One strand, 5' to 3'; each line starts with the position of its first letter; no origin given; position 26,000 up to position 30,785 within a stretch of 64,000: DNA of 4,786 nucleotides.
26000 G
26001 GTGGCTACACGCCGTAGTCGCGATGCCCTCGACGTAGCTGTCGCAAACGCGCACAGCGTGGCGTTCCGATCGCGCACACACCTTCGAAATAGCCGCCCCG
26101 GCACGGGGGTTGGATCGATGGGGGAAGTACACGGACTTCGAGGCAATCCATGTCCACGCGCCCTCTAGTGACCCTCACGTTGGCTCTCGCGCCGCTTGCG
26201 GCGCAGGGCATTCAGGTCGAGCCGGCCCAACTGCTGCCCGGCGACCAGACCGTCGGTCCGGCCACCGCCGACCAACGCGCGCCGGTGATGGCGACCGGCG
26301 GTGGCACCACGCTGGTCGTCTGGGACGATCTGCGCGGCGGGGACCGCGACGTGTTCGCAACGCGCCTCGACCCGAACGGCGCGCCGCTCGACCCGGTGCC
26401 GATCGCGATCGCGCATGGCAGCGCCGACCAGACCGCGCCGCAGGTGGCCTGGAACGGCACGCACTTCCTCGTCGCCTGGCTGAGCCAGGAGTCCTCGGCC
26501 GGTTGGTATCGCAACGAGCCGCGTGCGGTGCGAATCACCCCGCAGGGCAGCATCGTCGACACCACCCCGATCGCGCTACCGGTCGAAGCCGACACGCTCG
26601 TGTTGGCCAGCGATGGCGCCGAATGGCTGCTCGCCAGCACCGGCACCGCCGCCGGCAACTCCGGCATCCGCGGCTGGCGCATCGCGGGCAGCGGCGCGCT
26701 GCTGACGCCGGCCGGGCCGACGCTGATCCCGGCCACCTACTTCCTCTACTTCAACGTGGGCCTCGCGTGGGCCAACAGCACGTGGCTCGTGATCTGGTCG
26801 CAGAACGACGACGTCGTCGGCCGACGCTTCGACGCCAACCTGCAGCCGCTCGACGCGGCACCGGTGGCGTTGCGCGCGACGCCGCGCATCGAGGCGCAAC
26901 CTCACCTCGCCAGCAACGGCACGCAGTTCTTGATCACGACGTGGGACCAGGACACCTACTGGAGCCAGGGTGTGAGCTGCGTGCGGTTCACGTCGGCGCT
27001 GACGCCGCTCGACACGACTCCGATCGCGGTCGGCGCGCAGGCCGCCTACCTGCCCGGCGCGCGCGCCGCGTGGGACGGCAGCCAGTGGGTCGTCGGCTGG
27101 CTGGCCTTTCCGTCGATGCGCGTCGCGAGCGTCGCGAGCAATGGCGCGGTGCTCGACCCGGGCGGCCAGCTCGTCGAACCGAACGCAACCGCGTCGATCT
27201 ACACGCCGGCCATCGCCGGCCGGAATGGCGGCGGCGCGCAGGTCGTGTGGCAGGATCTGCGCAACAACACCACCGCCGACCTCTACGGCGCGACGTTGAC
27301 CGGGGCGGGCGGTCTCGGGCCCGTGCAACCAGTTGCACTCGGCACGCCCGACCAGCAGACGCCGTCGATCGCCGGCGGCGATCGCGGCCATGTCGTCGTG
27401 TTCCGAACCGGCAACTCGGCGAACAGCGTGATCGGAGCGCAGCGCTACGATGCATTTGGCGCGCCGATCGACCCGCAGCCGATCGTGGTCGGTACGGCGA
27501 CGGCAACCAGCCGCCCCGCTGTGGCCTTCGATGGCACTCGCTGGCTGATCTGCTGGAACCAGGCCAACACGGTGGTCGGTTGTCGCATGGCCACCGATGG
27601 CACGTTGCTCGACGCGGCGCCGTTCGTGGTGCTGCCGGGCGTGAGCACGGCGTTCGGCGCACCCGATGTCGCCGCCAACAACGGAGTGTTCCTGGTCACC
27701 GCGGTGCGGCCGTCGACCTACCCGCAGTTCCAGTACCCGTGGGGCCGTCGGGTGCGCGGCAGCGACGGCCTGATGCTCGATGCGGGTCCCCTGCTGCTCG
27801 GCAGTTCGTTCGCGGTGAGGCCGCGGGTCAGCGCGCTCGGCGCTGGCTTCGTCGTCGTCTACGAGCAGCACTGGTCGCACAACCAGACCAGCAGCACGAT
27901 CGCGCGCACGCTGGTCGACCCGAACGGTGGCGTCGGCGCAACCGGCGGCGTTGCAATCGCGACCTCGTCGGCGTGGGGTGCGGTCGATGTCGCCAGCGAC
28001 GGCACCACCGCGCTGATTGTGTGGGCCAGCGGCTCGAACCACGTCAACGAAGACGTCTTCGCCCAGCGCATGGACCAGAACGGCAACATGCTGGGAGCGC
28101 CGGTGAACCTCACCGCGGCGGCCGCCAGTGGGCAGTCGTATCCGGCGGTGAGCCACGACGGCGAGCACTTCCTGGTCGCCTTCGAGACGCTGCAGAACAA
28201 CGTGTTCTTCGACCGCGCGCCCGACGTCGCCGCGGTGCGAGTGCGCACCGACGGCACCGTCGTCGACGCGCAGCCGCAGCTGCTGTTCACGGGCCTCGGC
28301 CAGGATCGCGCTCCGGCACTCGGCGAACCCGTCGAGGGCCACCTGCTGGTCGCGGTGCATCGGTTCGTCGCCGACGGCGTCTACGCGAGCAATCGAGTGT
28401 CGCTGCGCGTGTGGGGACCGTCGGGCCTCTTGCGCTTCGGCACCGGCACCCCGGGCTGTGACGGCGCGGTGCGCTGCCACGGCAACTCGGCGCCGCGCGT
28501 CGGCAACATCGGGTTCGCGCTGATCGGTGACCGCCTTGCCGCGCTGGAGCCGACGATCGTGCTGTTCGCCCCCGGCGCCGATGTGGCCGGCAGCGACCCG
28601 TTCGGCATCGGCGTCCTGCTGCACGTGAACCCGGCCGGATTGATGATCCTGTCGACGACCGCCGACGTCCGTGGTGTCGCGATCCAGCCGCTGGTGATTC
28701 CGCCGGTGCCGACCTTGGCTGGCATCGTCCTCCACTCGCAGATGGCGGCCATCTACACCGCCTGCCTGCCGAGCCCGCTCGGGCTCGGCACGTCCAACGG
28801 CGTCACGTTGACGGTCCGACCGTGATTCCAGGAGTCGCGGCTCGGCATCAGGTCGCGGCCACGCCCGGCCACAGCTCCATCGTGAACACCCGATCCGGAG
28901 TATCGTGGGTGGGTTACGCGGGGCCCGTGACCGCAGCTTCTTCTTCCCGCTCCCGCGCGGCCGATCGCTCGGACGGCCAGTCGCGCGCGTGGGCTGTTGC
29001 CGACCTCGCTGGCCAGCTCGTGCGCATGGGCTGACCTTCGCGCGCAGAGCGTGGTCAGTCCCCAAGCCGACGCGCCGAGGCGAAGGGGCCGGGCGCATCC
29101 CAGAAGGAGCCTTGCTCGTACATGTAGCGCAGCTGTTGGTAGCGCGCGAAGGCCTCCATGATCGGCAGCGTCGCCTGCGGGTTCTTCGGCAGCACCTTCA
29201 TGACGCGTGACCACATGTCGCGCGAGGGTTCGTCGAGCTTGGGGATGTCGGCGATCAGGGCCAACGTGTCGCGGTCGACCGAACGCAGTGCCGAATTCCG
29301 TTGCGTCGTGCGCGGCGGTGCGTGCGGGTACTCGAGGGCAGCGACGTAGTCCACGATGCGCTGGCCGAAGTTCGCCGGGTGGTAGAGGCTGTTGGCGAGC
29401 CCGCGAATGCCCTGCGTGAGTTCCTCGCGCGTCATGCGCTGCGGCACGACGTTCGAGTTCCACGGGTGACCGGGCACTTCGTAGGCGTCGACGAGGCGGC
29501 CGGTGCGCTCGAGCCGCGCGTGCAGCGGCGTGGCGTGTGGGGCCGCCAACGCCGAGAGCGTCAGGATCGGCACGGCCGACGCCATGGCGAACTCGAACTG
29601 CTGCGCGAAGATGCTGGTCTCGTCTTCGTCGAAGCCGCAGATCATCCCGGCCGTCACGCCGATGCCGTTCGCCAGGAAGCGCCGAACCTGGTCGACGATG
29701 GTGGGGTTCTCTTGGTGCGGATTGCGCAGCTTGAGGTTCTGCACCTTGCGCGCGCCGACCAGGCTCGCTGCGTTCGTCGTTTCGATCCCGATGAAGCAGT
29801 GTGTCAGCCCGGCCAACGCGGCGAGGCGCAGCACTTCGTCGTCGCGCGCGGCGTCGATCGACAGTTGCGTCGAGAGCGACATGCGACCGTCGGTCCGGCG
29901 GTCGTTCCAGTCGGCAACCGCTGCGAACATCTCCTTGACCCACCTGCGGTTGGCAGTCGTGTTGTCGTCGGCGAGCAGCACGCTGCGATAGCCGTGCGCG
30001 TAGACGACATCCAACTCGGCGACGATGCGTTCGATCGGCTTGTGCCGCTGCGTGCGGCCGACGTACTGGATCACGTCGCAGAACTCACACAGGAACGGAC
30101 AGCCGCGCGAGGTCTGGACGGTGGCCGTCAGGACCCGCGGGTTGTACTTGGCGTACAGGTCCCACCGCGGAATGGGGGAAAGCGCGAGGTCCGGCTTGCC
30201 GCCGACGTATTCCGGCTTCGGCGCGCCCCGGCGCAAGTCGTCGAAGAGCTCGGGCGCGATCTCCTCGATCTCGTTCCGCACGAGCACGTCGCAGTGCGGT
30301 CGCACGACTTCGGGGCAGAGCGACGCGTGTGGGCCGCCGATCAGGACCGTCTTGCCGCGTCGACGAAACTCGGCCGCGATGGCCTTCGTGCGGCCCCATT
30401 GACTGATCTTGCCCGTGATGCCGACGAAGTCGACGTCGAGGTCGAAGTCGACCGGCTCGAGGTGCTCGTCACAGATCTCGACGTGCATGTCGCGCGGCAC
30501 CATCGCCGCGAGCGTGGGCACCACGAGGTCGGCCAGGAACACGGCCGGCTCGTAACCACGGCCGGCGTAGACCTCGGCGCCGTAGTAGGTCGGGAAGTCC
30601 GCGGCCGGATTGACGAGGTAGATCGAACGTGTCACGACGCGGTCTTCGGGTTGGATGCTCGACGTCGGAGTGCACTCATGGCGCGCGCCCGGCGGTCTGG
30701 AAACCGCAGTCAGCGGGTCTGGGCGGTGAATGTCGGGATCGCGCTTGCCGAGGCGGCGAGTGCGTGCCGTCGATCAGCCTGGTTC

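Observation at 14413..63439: Recurrent ~110-135 aa C-terminal module shared by six unrelated giant secreted proteins and two mini-ORFs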

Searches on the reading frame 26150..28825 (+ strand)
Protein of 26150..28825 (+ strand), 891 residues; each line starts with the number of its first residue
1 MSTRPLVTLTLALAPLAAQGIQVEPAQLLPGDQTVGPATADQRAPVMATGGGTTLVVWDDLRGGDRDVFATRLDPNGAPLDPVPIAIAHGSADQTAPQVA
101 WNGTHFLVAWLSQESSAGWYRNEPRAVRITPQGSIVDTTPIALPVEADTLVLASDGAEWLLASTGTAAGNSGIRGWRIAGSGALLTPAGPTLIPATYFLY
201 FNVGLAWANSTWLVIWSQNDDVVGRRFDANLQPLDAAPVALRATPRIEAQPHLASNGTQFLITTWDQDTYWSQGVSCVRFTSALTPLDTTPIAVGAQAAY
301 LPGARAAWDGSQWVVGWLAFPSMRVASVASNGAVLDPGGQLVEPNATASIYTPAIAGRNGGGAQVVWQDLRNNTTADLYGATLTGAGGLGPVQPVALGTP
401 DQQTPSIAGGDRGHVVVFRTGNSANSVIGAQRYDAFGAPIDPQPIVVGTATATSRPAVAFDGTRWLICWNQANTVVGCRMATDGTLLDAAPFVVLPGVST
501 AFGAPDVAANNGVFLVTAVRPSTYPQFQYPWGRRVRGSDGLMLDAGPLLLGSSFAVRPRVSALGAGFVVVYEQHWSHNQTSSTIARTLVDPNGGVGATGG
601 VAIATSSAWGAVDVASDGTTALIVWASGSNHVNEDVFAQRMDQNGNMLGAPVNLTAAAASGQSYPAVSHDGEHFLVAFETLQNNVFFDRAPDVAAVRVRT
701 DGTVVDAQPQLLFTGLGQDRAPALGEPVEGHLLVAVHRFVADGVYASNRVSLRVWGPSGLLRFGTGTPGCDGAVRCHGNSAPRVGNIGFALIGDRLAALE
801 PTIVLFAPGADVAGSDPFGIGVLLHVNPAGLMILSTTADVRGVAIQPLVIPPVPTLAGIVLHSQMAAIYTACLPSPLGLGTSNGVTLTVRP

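Call 4: search_protein_families(library=pfam, proteins=[window:26150-28825:+], max_evalue=1)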
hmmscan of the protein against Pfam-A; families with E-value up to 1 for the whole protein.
window:26150-28825:+ (891 aa): 0 families

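Call 6: search_protein_families(library=ncbifam, proteins=[window:26150-28825:+], max_evalue=1)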
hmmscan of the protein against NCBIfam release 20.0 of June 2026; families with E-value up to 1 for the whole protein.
window:26150-28825:+ (891 aa): 2 families
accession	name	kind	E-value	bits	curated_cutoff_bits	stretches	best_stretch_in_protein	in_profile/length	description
TIGR04275.1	beta_prop_Msarc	repeat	0.0037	17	85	0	363-374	19-30/40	beta-propeller repeat protein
NF053835.1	PDIAV_lipo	equivalog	0.084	12.2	90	0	441-580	28-170/458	PDIAV motif-containing lipoprotein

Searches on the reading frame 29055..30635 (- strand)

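Call 22: search_protein_families(library=pfam, proteins=[window:29055-30635:-], max_evalue=0.01)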
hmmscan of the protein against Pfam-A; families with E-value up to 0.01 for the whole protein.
window:29055-30635:- (526 aa): 3 families
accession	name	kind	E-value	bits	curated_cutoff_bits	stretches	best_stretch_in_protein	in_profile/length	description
PF04055.27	Radical_SAM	-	7.3e-14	52.7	29.5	1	174-338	2-155/166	Radical SAM superfamily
PF13282.11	DUF4070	-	1.3e-08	35.4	22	1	369-504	1-133/144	Domain of unknown function (DUF4070)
PF02310.24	B12-binding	-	2.3e-06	27.9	32.1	1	65-130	49-120/121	B12 binding domain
